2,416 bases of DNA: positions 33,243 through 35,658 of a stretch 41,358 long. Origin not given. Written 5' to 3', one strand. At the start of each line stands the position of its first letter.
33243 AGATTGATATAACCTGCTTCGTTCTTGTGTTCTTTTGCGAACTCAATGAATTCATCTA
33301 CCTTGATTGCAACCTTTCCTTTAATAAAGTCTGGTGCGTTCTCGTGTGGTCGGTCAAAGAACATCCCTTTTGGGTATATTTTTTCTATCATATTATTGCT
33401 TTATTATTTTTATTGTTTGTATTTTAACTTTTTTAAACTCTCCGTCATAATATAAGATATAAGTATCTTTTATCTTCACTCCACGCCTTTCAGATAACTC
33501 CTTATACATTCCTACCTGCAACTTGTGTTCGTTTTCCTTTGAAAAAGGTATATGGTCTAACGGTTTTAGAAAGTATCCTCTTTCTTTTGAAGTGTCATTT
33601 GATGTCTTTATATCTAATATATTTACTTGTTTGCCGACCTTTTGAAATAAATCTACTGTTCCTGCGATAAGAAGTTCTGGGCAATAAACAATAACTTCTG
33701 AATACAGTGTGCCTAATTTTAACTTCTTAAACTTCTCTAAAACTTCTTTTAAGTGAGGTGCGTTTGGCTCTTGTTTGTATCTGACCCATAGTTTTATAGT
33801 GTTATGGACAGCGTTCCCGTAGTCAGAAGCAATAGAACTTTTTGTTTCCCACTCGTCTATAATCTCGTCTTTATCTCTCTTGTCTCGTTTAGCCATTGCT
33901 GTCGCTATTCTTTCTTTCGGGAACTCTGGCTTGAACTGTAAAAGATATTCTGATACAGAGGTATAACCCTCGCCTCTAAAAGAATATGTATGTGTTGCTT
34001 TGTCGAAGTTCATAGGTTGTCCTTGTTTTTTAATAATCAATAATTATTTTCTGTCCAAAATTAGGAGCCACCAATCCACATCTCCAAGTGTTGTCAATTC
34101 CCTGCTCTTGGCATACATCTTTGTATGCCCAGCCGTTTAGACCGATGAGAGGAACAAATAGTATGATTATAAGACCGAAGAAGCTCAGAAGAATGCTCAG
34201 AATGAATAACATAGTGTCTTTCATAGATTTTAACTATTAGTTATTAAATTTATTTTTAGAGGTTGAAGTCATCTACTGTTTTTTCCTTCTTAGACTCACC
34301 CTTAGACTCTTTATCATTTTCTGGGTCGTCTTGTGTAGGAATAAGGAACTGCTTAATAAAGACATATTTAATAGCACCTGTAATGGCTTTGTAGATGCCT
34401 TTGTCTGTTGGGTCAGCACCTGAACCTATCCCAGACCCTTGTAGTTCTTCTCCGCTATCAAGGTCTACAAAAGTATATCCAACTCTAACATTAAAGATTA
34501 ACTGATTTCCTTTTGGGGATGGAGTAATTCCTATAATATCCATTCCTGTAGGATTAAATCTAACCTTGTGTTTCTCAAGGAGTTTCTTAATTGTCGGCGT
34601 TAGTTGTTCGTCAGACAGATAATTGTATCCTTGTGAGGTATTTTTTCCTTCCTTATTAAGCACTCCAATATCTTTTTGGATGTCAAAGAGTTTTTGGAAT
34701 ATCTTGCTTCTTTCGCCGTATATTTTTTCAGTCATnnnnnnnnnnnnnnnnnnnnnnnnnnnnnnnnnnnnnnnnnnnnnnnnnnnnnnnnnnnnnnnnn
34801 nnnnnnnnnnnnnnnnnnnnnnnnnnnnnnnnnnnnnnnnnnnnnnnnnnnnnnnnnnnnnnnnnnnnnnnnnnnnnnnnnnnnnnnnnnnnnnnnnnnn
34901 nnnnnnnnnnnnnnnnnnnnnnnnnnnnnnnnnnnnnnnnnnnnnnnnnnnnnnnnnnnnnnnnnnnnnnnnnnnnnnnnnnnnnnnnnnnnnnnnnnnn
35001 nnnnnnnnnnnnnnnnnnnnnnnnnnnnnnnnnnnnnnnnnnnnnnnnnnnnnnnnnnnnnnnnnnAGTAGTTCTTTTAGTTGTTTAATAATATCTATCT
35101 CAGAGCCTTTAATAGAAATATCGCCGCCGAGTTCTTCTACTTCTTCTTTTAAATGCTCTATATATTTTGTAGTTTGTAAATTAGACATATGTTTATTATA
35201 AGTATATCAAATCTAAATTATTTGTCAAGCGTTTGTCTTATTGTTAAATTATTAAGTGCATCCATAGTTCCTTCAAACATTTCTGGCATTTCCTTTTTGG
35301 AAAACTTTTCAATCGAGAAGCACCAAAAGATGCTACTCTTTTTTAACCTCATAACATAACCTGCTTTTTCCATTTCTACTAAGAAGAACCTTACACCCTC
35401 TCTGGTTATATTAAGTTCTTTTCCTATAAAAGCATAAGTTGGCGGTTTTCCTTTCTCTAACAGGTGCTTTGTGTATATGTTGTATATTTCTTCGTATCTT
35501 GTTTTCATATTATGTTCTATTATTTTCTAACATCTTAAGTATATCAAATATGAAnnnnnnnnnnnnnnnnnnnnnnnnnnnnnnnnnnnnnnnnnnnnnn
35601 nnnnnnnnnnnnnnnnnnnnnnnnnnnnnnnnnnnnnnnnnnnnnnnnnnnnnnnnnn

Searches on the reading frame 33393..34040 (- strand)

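Call 26: search_protein_families(library=pfam, proteins=[window:33393-34040:-], max_evalue=0.01)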
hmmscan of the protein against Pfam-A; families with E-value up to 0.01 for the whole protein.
window:33393-34040:- (215 aa): 1 family
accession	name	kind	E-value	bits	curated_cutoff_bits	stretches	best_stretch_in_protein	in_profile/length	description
PF12705.13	PDDEXK_1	-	0.0012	19.2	22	1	51-186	54-172/247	PD-(D/E)XK nuclease superfamily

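Call 27: search_protein_families(library=phrogs, proteins=[window:33393-34040:-], max_evalue=0.001)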
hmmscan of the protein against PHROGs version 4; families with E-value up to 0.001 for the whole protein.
window:33393-34040:- (215 aa): 5 families
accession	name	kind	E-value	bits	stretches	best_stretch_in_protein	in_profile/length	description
phrog_298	-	DNA, RNA and nucleotide metabolism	2e-21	77.6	1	7-202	46-231/293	exonuclease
phrog_1706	-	DNA, RNA and nucleotide metabolism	5.6e-05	23.7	1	53-208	68-197/293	CRISPR/Cas system associated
phrog_466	-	DNA, RNA and nucleotide metabolism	0.00021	21.8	1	48-150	186-300/446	exonuclease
phrog_1674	-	DNA, RNA and nucleotide metabolism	0.00053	20.3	1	67-197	80-195/276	exonuclease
phrog_2506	-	DNA, RNA and nucleotide metabolism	0.00056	20.2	1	48-204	108-276/342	exonuclease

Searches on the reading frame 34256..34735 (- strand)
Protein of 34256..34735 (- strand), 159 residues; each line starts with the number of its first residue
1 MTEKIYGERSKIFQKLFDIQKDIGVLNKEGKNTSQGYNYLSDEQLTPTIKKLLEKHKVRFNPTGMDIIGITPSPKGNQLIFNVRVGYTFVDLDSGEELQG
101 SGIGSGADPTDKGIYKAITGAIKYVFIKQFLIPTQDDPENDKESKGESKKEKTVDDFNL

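Call 26: search_protein_families(library=pfam, proteins=[window:34256-34735:-], max_evalue=0.01)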
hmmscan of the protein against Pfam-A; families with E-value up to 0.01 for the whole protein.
window:34256-34735:- (159 aa): 1 family
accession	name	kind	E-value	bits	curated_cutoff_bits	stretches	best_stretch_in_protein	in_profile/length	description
PF04404.17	ERF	-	7.1e-13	49.2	25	1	13-153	2-140/153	ERF superfamily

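Call 27: search_protein_families(library=phrogs, proteins=[window:34256-34735:-], max_evalue=0.001)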
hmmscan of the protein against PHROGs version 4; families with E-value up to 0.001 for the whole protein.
window:34256-34735:- (159 aa): 3 families
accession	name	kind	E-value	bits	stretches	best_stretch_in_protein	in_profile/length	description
phrog_155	-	DNA, RNA and nucleotide metabolism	1.6e-23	84.8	1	10-152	66-204/308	Erf-like ssDNA annealing protein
phrog_2324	-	DNA, RNA and nucleotide metabolism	1.6e-07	32.1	1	11-152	10-140/193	Erf-like ssDNA annealing protein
phrog_21649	-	unknown function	5.9e-05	23.4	1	11-136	41-163/351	-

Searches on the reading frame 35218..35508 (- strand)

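Call 18: search_protein_families(library=phrogs, proteins=[window:35218-35508:-], max_evalue=0.001)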
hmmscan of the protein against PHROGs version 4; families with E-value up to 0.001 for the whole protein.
window:35218-35508:- (96 aa): 0 families

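Call 19: search_protein_families(library=pfam, proteins=[window:35218-35508:-], max_evalue=0.01)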
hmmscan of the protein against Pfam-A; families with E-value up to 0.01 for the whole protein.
window:35218-35508:- (96 aa): 1 family
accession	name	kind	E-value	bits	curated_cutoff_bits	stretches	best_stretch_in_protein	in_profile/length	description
PF01726.22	LexA_DNA_bind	-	0.0013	18.9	23.7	1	4-55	7-59/65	LexA DNA binding domain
